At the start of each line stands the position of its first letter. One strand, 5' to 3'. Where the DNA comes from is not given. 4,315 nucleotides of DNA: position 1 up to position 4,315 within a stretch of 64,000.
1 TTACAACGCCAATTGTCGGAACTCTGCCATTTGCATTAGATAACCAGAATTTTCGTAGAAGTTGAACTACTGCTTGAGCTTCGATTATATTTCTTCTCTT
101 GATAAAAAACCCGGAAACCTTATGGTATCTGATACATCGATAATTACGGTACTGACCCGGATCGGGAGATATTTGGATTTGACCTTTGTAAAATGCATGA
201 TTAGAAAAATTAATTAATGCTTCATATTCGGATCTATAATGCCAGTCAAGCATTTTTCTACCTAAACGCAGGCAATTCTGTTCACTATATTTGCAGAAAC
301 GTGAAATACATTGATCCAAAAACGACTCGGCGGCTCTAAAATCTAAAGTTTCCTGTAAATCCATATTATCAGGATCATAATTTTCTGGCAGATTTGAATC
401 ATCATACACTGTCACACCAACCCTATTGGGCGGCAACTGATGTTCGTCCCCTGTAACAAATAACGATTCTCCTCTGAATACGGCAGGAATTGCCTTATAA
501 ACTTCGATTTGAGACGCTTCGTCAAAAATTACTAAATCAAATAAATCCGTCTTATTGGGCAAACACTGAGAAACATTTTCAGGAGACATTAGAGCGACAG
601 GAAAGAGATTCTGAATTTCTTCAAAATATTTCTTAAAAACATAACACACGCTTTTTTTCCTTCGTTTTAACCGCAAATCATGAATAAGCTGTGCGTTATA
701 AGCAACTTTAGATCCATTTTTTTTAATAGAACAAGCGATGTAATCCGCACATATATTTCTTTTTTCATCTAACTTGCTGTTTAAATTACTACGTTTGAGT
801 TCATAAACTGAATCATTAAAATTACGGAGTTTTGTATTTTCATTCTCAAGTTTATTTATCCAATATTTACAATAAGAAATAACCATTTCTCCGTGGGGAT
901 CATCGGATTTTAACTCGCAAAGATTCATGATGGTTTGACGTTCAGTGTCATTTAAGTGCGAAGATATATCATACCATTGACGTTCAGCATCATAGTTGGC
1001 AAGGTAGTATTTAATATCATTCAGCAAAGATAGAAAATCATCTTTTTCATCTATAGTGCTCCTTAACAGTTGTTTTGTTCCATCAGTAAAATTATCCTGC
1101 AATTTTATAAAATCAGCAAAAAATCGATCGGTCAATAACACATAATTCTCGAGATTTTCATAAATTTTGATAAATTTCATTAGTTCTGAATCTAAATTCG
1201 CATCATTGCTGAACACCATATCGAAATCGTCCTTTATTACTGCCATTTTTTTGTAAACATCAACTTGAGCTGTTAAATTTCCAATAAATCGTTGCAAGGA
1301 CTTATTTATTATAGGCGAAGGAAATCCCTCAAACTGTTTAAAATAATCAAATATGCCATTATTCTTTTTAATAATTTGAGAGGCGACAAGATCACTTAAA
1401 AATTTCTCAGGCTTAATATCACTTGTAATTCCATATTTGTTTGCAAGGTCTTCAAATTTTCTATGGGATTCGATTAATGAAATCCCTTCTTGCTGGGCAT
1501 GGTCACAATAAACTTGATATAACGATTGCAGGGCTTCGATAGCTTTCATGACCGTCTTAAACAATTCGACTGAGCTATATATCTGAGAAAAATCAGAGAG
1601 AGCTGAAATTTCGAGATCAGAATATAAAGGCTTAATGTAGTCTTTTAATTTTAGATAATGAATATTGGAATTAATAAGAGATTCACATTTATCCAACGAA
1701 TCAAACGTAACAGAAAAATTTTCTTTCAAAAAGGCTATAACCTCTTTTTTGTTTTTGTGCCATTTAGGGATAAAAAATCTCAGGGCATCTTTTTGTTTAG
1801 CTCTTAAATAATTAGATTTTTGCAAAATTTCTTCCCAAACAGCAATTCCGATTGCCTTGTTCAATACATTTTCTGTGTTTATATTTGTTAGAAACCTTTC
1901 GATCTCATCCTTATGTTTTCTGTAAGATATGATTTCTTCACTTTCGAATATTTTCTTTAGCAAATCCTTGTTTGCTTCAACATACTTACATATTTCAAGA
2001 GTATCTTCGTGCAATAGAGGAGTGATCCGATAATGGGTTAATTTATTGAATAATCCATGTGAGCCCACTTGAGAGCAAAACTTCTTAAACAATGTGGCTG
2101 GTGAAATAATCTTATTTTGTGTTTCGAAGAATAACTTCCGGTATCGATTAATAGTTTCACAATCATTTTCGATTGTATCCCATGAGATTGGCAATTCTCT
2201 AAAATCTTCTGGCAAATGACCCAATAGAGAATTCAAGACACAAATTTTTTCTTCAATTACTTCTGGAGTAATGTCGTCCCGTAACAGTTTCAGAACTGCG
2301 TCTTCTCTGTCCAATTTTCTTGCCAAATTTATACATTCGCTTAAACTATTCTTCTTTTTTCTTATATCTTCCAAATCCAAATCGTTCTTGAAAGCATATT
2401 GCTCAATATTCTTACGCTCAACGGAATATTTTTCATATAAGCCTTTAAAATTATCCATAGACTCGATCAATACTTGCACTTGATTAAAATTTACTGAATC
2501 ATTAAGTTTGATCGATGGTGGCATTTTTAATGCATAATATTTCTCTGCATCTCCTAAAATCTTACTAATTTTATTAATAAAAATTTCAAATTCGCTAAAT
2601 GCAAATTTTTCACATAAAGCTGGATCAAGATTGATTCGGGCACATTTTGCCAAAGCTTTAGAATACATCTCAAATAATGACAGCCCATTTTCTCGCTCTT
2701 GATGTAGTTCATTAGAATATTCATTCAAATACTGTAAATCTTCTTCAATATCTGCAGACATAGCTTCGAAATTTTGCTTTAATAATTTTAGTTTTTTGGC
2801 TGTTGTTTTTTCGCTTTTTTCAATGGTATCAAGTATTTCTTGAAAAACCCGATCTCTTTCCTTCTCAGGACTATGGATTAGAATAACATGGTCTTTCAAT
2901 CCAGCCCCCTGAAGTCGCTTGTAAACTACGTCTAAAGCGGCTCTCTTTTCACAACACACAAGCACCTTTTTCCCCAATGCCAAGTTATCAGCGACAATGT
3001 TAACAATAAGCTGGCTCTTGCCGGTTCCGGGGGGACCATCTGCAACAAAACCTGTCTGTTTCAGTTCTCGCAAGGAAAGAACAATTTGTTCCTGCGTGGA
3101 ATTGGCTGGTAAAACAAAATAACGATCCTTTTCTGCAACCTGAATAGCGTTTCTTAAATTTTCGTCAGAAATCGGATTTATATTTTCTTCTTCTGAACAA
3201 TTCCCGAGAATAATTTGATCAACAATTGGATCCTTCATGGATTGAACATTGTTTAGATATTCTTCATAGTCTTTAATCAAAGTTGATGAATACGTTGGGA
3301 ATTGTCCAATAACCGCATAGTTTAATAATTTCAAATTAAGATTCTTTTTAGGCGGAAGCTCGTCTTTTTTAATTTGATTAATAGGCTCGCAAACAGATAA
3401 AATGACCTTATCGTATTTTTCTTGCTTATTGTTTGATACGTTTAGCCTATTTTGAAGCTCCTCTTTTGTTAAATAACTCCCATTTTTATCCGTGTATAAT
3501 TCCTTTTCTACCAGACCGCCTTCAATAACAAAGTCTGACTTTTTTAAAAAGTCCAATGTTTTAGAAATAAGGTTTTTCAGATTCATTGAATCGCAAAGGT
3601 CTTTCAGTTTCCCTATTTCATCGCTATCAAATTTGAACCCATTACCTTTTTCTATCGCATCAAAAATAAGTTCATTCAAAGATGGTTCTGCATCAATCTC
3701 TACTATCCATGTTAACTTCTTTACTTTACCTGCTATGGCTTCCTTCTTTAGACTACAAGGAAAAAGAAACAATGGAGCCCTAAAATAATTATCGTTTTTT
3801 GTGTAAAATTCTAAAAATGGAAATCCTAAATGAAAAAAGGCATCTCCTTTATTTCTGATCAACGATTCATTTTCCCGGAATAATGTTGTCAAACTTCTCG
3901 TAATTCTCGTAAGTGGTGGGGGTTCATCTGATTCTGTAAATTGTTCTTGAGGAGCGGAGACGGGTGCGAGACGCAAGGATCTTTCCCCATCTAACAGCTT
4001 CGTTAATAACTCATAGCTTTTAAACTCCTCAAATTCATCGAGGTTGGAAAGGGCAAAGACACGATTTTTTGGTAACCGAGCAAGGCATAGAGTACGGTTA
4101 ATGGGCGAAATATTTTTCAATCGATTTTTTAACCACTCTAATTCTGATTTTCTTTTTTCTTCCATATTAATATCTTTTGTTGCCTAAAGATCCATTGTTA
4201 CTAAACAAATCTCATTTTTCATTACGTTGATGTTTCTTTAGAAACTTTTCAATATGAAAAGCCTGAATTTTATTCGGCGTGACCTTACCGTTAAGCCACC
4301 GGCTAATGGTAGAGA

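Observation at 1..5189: Unlisted helicase ORF of more than 1388 codons forming a 3-TM protein / XRE HTH / giant SF1 helicase operon (candidate defence module)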

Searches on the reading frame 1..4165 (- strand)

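Call 6: search_protein_families(library=pfam, proteins=[window:1-4165:-], max_evalue=0.01)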
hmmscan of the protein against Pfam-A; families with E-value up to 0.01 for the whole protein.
window:1-4165:- (1388 aa): 7 families
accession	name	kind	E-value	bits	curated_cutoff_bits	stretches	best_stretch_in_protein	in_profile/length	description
PF13086.12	AAA_11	-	4e-14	53.5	27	2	355-493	3-146/257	AAA domain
PF13245.12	AAA_19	-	1.1e-06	29.3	25.1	0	368-421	9-64/134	AAA domain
PF13195.11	DUF4011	-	3.3e-06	27.6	22.2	1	87-147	76-138/158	Protein of unknown function (DUF4011)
PF09848.15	SLFN-g3_helicase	-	0.0026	17.5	24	0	373-427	4-56/354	Schlafen group 3, DNA/RNA helicase domain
PF13604.12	AAA_30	-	0.0039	17.4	27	0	355-416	3-64/191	AAA domain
PF24406.1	nSTAND_NTPase4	-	0.0048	17.4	27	1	905-943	16-49/58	Novel STAND NTPase 4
PF01443.25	Viral_helicase1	-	0.0072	16.6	21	0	374-409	2-36/228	Viral superfamily 1 RNA helicase core domain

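Call 7: search_protein_families(library=padloc, proteins=[window:1-4165:-], max_evalue=0.01)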
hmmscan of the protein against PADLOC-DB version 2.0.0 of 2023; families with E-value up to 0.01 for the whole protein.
window:1-4165:- (1388 aa): 5 families
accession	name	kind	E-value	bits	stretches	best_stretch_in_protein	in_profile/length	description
PDLC05009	PDC-S37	-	1.5e-88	296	2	1019-1377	745-1090/1550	-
PDLC02194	Hhe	-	2.7e-36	122.4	2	1114-1368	1291-1519/1911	-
PDLC03924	MkoC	-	4.5e-18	62.8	2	1206-1372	668-843/1136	-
PDLC03920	MkoA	-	2.8e-15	53.7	2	372-480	633-731/1112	-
PDLC04140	mad8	-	0.00025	18.6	1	376-504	33-127/314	mads_8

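Call 9: find_homologous_proteins(query=window:1-4165:-)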
Query window:1-4165:- (1388 aa): 1686 proteins with E <= 0.001 among 8000 candidates; the best 120 are listed.
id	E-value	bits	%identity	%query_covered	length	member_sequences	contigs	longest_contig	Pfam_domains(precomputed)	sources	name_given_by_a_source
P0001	0.0e+0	3127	100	100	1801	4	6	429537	PF13195.12,PF13087.13,PF13086.13,PF13245.13,PF18741.8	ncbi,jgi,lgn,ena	-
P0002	0.0e+0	2380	75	100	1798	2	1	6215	PF13195.12,PF13087.13,PF13086.13,PF13245.13,PF18741.8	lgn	-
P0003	0.0e+0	2310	72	100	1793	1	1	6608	PF13195.12,PF13087.13,PF13086.13,PF18741.8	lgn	-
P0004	0.0e+0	2053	65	100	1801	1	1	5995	PF13195.12,PF13087.13,PF13086.13,PF13245.13,PF18741.8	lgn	-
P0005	0.0e+0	1937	62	100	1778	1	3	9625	PF13195.12,PF13087.13,PF13086.13,PF18741.8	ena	-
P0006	0.0e+0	1879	60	100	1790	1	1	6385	PF13195.12,PF13087.13,PF13086.13,PF18741.8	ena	-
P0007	2.9e-262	892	35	100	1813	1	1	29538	PF13087.13,PF13086.13,PF01443.25,PF18741.8,PF09848.16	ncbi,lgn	-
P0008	2.1e-89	319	30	36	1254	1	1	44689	PF13195.12,PF13087.13,PF13086.13,PF01443.25,PF13245.13,PF18741.8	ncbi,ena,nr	ncbi:MAG: AAA domain-containing protein [Bacillaceae bacterium]|nr:AAA domain-containing protein [Ba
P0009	9.9e-85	304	29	38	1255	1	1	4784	PF13195.12,PF04480.19,PF13087.13,PF13086.13,PF00270.36,PF01443.25,PF13604.13,PF13245.13,PF18741.8,PF04851.22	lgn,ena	-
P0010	3.1e-81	292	30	36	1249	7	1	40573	PF13195.12,PF13087.13,PF13086.13,PF13245.13,PF18741.8,PF09848.16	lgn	-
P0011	4.5e-81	291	30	36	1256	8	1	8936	PF13195.12,PF13087.13,PF13086.13,PF13245.13,PF18741.8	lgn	-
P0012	1.9e-80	289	27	41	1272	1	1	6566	PF13195.12,PF04480.19,PF13087.13,PF13086.13,PF01443.25,PF13245.13,PF18741.8,PF04851.22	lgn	-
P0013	2.7e-80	289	29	36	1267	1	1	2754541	PF13195.12,PF13087.13,PF13086.13,PF01443.25,PF13245.13,PF18741.8,PF09848.16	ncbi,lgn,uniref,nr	ncbi:AAA domain-containing protein [Desmospora activa]|uniref:Uncharacterized protein DUF559 n=1 Tax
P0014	5.4e-80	288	28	36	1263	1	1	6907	PF13195.12,PF04480.19,PF13087.13,PF13086.13,PF01443.25,PF13604.13,PF13245.13,PF18741.8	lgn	-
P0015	1.4e-79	286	29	36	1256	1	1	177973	PF13195.12,PF13087.13,PF13086.13,PF01443.25,PF13245.13,PF18741.8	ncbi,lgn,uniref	ncbi:AAA domain-containing protein [Metabacillus sp. RGM 3146]|uniref:AAA domain-containing protein 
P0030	3.4e-76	275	30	39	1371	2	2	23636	PF13087.13,PF13086.13,PF00270.36,PF18741.8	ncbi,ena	-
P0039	1.5e-73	266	27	37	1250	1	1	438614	PF13195.12,PF13087.13,PF13086.13,PF01443.25,PF13245.13,PF18741.8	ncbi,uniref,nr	ncbi:helicase [Neobacillus piezotolerans]|uniref:Helicase n=1 Tax=Neobacillus piezotolerans TaxID=22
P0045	3.8e-72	262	27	37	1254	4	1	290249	PF13195.12,PF13087.13,PF13086.13,PF01443.25,PF13245.13,PF18741.8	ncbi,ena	-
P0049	5.7e-71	258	27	36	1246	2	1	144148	PF13195.12,PF13087.13,PF13086.13,PF01443.25,PF13604.13,PF13245.13,PF18741.8,PF09848.16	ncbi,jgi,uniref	ncbi:AAA domain-containing protein [Gracilibacillus marinus]|jgi:very-short-patch-repair endonucleas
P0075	5.2e-59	218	28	39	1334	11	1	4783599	PF13195.12,PF13087.13,PF13086.13,PF13604.13,PF20720.4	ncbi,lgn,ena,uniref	ncbi:AAA domain-containing protein [Roseivirga pacifica]|uniref:AAA domain-containing protein n=1 Ta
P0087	1.3e-55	207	27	35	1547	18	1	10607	PF04480.19,PF13087.13,PF13086.13,PF13245.13,PF18741.8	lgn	-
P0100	5.8e-53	198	36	16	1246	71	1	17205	PF13195.12,PF04480.19,PF13087.13,PF13086.13,PF00270.36,PF13604.13,PF00570.29,PF13245.13,PF18741.8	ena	-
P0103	8.1e-53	198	29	36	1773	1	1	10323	PF13195.12,PF13087.13,PF13086.13,PF13245.13,PF18741.8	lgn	-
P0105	2.2e-52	196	30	35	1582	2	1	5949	PF13087.13,PF13086.13,PF18741.8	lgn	-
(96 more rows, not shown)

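Call 11: find_encoding_contigs(protein=P0001, flank=10000, max_places=6)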
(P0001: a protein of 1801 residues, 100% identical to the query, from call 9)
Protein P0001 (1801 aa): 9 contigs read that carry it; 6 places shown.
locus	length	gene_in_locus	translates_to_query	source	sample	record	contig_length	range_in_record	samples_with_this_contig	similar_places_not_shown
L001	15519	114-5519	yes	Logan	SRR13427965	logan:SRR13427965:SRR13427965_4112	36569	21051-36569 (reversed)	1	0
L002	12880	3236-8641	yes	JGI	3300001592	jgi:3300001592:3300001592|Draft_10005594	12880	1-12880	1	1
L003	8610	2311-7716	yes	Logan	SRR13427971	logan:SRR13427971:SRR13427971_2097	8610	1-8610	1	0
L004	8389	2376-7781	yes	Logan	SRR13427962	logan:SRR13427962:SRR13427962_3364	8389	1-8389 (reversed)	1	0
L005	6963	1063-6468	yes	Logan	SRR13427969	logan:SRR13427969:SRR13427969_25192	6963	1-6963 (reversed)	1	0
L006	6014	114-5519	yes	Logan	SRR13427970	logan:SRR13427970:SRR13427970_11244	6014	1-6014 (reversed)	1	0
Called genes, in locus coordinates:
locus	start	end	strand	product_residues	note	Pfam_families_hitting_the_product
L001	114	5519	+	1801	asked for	PF13195:DUF4011 (faint), PF13086:AAA_11, PF13245:AAA_19 (faint), PF13087:AAA_12, PF18741:MTES_1575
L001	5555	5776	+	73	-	-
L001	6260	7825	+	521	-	PF02310:B12-binding, PF04055:Radical_SAM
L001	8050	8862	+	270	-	PF02535:Zip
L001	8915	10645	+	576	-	PF00999:Na_H_Exchanger, PF00359:PTS_EIIA_2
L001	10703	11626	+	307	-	PF04338:DUF481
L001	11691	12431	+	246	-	PF00891:Methyltransf_2, PF01209:Ubie_methyltran, PF02353:CMAS, PF13489:Methyltransf_23, PF05175:MTS, PF13847:Methyltransf_31, PF08241:Methyltransf_11, PF08242:Methyltransf_12, +5 more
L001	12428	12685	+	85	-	PF01541:GIY-YIG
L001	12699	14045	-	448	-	PF05977:MFS_3, PF07690:MFS_1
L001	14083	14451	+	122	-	-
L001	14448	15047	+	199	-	PF14512:TM1586_NiRdase (weak), PF00881:Nitroreductase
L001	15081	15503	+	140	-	-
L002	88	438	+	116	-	-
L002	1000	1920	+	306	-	-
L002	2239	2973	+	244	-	-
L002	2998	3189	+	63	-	PF13560:HTH_31 (weak), PF01381:HTH_3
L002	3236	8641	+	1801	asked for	PF13195:DUF4011 (faint), PF13086:AAA_11, PF13245:AAA_19 (faint), PF13087:AAA_12, PF18741:MTES_1575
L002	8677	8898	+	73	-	-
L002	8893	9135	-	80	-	PF17762:HTH_ParB (weak)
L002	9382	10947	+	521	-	PF02310:B12-binding, PF04055:Radical_SAM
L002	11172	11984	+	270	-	PF02535:Zip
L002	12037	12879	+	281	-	?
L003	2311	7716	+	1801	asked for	PF13195:DUF4011 (faint), PF13086:AAA_11, PF13245:AAA_19 (faint), PF13087:AAA_12, PF18741:MTES_1575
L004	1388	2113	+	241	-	-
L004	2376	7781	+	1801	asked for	PF13195:DUF4011 (faint), PF13086:AAA_11, PF13245:AAA_19 (faint), PF13087:AAA_12, PF18741:MTES_1575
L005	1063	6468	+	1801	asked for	PF13195:DUF4011 (faint), PF13086:AAA_11, PF13245:AAA_19 (faint), PF13087:AAA_12, PF18741:MTES_1575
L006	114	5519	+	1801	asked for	PF13195:DUF4011 (faint), PF13086:AAA_11, PF13245:AAA_19 (faint), PF13087:AAA_12, PF18741:MTES_1575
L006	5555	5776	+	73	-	-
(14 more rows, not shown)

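Call 12: find_encoding_contigs(protein=P0005, flank=10000, max_places=4)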
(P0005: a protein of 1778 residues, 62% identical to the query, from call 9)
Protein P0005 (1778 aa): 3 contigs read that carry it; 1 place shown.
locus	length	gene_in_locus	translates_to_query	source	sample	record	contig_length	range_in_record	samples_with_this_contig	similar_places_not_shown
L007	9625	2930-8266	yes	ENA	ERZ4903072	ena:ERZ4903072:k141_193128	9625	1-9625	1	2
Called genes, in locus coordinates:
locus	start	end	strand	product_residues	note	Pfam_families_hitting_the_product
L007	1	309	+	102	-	?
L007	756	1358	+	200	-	PF13338:AbiEi_4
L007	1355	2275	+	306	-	PF08843:AbiEii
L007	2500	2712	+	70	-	-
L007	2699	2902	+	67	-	PF12728:HTH_17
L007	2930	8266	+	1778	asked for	PF13195:DUF4011 (weak), PF13086:AAA_11 (weak), PF13087:AAA_12, PF18741:MTES_1575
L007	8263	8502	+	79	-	-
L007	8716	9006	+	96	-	PF08734:GYD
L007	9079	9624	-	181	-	?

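Call 13: find_encoding_contigs(protein=P0007, flank=10000, max_places=4)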
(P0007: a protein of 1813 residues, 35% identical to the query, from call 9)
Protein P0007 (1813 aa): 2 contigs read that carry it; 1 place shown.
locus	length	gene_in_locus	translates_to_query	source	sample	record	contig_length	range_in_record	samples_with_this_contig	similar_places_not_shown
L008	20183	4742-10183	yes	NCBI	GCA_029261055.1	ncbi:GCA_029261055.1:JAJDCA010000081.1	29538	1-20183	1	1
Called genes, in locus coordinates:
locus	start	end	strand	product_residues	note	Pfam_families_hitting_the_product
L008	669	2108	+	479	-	PF04326:SLFN_AlbA_2, PF13749:HATPase_c_4, PF12802:MarR_2 (faint), PF13404:HTH_AsnC-type (faint), PF13412:HTH_24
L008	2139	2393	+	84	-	PF28119:TnpC_reg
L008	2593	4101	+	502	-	-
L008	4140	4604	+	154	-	PF11855:DUF3375 (faint)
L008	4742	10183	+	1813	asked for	PF13086:AAA_11 (weak), PF01443:Viral_helicase1 (faint), PF09848:SLFN-g3_helicase (faint), PF13087:AAA_12, PF18741:MTES_1575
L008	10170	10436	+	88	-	-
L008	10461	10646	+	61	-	-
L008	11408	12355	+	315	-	PF00078:RVT_1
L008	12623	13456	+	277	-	PF18928:DUF5677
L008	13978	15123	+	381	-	-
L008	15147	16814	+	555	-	PF13175:AAA_15, PF13476:AAA_23 (weak), PF13304:AAA_21, PF02463:SMC_N (weak), PF20469:OLD-like_TOPRIM (faint)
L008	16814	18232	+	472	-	PF01443:Viral_helicase1 (faint), PF13245:AAA_19, PF00580:UvrD-helicase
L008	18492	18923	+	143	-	-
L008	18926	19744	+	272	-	PF00227:Proteasome (weak)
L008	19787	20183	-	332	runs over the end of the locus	PF13495:Phage_int_SAM_4 (weak), PF02899:Phage_int_SAM_1, PF00589:Phage_integrase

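Call 16: search_protein_families(library=padloc, proteins=[P0001, P0005, P0007, L001:5555-5776:+, L007:8263-8502:+, L008:10170-10436:+], max_evalue=0.01)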
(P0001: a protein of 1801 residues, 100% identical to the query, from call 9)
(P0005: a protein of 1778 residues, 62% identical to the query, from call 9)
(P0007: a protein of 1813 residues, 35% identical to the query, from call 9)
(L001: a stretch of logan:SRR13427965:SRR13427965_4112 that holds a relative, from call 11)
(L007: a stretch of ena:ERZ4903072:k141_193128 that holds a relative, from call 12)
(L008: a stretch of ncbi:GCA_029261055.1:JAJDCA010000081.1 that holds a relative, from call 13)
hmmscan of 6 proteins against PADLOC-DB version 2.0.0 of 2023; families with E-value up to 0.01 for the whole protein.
P0001 (1801 aa): 6 families
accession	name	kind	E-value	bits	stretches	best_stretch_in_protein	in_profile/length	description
PDLC05009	PDC-S37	-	7.9e-183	608.6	2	1019-1681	745-1363/1550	-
PDLC02194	Hhe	-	4.1e-90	300.8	2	1114-1656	1291-1783/1911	-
PDLC03924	MkoC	-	2.7e-28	96.6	2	1206-1517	668-963/1136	-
PDLC03920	MkoA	-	3.4e-23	79.9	2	1208-1506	791-1088/1112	-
PDLC02895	DpdJ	-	2.4e-05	19.4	0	1431-1493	396-452/2112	DpdJ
PDLC04140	mad8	-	0.00038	18.1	1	376-504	33-127/314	mads_8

P0005 (1778 aa): 7 families
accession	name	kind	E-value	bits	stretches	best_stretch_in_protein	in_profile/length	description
PDLC05009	PDC-S37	-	1.2e-182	608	2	1013-1689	731-1370/1550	-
PDLC02194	Hhe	-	2.6e-90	301.4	2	1164-1674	1334-1797/1911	-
PDLC03924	MkoC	-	1.7e-25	87.3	2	1169-1518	617-963/1136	-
PDLC03920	MkoA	-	4.5e-20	69.6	2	1209-1518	789-1094/1112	-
PDLC02895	DpdJ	-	6.2e-05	18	0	1432-1495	396-454/2112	DpdJ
PDLC04140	mad8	-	0.00027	18.5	1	375-504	31-126/314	mads_8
PDLC04173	GajB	-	0.0059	13.6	0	378-424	16-61/471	-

P0007 (1813 aa): 6 families
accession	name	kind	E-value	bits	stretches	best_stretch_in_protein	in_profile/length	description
PDLC05009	PDC-S37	-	1.2e-180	601.3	2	991-1702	716-1384/1550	-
PDLC02194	Hhe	-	2.8e-88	294.7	2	1177-1655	1357-1790/1911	-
PDLC03920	MkoA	-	4.1e-25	86.3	2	1199-1519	790-1101/1112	-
PDLC03924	MkoC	-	5.2e-22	75.8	1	1198-1512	668-963/1136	-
PDLC02895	DpdJ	-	3e-07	25.6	1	1198-1249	190-244/2112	DpdJ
PDLC04140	mad8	-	0.00046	17.8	0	361-492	32-129/314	mads_8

L001:5555-5776:+ (73 aa): 0 families

L007:8263-8502:+ (79 aa): 0 families

L008:10170-10436:+ (88 aa): 0 families
